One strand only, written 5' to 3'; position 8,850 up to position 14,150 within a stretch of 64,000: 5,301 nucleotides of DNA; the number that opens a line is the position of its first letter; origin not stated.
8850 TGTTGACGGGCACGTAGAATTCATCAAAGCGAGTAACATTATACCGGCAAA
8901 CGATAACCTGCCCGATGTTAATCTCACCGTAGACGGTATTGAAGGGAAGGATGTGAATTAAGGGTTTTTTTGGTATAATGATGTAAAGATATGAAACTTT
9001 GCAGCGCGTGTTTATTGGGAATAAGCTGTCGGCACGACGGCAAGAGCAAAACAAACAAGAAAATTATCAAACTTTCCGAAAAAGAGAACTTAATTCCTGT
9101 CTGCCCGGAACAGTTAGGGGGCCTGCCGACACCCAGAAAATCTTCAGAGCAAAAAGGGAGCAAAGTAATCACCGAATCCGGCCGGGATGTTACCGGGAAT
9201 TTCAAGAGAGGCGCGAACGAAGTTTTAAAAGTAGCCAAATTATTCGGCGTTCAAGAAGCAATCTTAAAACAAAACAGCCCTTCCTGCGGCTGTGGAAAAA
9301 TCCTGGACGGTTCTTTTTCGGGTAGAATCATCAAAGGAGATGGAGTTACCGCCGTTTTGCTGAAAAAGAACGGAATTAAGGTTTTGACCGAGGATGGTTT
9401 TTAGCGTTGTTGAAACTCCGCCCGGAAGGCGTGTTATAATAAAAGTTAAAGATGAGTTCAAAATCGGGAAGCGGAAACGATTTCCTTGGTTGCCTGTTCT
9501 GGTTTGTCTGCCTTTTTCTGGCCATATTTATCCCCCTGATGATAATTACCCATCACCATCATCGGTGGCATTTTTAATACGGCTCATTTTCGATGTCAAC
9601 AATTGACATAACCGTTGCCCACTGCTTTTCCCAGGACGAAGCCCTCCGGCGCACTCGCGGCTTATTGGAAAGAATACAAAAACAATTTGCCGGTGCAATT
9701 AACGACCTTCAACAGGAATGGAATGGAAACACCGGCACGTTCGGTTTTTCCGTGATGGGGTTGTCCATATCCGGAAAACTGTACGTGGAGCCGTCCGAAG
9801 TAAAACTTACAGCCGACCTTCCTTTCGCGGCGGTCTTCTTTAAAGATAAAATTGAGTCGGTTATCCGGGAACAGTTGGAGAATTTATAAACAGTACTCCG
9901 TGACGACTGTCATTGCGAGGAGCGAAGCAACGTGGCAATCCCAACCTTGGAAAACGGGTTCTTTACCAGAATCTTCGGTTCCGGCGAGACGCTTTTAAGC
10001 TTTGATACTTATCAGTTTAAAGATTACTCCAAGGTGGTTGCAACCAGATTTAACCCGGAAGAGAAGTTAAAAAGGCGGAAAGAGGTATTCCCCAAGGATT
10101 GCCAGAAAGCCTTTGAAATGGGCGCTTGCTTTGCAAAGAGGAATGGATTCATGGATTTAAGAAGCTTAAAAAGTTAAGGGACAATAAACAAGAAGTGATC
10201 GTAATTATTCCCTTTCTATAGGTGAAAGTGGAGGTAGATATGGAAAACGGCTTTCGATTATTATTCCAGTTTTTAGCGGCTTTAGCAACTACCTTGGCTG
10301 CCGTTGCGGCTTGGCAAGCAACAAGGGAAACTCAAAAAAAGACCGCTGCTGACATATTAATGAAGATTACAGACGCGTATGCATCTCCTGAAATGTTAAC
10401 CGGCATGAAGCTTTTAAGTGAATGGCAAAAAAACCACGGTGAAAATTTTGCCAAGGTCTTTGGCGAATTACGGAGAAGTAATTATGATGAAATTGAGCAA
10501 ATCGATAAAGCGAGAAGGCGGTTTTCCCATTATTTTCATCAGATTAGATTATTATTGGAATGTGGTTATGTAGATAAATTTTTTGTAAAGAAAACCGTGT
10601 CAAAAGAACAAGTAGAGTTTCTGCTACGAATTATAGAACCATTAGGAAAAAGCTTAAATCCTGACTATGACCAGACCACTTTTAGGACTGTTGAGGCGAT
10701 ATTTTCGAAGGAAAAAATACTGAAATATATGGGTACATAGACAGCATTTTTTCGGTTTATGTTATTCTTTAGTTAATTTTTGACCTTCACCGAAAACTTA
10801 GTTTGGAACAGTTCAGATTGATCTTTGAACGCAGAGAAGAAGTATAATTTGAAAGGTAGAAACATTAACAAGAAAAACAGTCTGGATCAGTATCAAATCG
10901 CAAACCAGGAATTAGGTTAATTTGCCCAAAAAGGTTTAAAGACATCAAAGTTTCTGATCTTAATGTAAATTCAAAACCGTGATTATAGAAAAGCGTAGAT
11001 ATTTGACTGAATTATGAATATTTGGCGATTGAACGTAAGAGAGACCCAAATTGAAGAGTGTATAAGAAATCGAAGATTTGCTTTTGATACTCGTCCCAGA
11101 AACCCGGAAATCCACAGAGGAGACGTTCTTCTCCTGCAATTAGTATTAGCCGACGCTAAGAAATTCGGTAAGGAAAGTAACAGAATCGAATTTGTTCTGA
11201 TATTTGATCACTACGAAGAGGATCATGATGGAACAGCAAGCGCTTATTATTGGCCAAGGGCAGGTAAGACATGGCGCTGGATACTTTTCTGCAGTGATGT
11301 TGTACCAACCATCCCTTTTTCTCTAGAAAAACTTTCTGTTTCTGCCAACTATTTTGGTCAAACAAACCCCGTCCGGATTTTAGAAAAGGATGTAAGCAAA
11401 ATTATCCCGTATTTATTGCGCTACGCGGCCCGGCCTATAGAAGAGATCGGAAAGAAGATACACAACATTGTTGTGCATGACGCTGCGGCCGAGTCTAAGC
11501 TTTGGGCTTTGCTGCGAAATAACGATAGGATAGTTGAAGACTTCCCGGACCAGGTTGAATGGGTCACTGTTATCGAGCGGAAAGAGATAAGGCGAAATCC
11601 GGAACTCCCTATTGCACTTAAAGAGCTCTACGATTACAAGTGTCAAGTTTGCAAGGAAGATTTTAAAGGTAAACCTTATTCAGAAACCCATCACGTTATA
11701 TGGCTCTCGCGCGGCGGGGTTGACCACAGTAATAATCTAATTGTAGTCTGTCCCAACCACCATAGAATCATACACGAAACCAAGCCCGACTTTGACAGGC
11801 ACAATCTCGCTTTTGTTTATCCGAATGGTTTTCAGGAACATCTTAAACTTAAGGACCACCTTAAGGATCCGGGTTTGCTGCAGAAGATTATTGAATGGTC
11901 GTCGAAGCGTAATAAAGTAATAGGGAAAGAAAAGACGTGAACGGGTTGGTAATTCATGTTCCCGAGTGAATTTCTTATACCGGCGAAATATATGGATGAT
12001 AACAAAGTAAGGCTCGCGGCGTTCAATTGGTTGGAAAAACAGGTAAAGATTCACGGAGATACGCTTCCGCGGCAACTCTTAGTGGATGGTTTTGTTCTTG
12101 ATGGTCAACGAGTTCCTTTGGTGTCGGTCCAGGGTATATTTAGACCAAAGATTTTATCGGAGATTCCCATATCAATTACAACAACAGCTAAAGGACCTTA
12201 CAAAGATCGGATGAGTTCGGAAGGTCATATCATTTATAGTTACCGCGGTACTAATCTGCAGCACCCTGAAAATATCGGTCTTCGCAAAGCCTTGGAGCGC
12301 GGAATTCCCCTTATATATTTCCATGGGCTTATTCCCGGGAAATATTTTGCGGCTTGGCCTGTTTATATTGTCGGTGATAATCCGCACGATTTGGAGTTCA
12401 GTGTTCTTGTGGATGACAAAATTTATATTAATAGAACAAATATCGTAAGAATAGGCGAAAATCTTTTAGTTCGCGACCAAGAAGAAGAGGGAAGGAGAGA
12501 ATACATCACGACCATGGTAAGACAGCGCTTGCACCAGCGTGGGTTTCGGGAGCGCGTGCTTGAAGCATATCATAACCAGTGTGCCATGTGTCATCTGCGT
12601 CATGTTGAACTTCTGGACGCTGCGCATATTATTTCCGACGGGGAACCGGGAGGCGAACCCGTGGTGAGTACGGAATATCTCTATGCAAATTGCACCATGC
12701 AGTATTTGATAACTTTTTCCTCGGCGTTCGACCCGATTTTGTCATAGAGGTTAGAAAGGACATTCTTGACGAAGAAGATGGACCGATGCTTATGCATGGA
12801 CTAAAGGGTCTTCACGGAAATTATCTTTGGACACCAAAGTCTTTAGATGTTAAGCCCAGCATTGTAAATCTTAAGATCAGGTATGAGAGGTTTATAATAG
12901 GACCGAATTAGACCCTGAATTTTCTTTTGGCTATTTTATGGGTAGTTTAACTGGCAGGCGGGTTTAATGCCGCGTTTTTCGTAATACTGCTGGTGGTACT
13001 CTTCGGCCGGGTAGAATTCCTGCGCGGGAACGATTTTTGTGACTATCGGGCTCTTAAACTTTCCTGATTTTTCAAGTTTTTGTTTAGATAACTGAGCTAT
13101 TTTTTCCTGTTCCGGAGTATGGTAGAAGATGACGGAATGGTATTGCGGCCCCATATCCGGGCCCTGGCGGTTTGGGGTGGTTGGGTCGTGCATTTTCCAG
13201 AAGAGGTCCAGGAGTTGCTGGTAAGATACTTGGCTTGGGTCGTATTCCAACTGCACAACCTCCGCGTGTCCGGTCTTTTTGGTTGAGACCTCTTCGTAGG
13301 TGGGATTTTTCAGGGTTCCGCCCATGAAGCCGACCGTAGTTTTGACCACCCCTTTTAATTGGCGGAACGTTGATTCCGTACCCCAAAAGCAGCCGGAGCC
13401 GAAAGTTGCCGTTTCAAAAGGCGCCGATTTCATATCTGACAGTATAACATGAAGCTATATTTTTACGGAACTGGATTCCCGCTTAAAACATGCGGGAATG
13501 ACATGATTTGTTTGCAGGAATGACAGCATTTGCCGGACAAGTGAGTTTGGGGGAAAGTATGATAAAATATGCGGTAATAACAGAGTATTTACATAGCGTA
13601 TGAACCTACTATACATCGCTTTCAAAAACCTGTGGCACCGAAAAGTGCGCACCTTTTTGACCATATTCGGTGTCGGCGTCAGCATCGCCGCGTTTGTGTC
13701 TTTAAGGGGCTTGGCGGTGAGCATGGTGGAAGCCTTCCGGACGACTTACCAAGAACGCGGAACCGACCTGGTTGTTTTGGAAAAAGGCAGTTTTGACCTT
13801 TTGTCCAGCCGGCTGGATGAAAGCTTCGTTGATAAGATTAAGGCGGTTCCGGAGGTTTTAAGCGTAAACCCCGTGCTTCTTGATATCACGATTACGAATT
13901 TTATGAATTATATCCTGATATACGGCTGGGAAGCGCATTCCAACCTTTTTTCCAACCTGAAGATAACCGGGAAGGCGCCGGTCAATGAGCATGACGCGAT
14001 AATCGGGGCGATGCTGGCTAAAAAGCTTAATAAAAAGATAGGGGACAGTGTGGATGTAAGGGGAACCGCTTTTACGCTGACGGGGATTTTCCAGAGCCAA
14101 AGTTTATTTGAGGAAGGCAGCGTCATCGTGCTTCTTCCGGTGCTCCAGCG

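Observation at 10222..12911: AT-rich island with two tandem candidate modification-dependent restriction nucleases and an unknown membrane protein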

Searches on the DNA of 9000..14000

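Call 44: search_rna_families(source=window, start=9000, end=14000, threshold=evalue, max_evalue=1)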
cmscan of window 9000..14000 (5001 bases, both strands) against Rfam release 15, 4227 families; matches with E-value up to 1: 1.
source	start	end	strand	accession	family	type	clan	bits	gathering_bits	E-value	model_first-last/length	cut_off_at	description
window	11002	11102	+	RF02034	IMES-1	Gene;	-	21.8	81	0.17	1-191/191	no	IMES-1 RNA motif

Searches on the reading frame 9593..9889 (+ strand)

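Call 4: search_protein_families(library=pfam, proteins=[window:9593-9889:+], max_evalue=0.1)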
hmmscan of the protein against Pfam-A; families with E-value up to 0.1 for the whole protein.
window:9593-9889:+ (98 aa): 2 families
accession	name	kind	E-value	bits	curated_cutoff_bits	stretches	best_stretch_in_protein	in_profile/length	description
PF09650.15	PHA_gran_rgn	-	3.1e-14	53.4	26.6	1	4-97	1-85/87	Putative polyhydroxyalkanoic acid system protein (PHA_gran_rgn)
PF13371.12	TPR_9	-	0.074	13.5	35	0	14-41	27-54/73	Tetratricopeptide repeat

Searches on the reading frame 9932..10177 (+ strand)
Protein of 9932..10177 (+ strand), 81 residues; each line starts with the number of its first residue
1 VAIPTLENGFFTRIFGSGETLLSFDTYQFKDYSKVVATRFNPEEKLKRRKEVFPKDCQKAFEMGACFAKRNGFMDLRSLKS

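Call 4: search_protein_families(library=pfam, proteins=[window:9932-10177:+], max_evalue=0.1)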
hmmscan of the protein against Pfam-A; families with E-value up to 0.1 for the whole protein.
window:9932-10177:+ (81 aa): 0 families

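Call 7: search_protein_families(library=ncbifam, proteins=[window:9932-10177:+], max_evalue=1)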
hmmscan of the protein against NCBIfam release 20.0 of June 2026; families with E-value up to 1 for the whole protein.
window:9932-10177:+ (81 aa): 0 families

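Call 8: search_protein_families(library=padloc, proteins=[window:9932-10177:+], max_evalue=1)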
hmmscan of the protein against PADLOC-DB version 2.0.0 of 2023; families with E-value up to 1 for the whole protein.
window:9932-10177:+ (81 aa): 0 families

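Call 9: search_protein_families(library=phrogs, proteins=[window:9932-10177:+], max_evalue=1)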
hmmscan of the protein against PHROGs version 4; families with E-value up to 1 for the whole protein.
window:9932-10177:+ (81 aa): 0 families
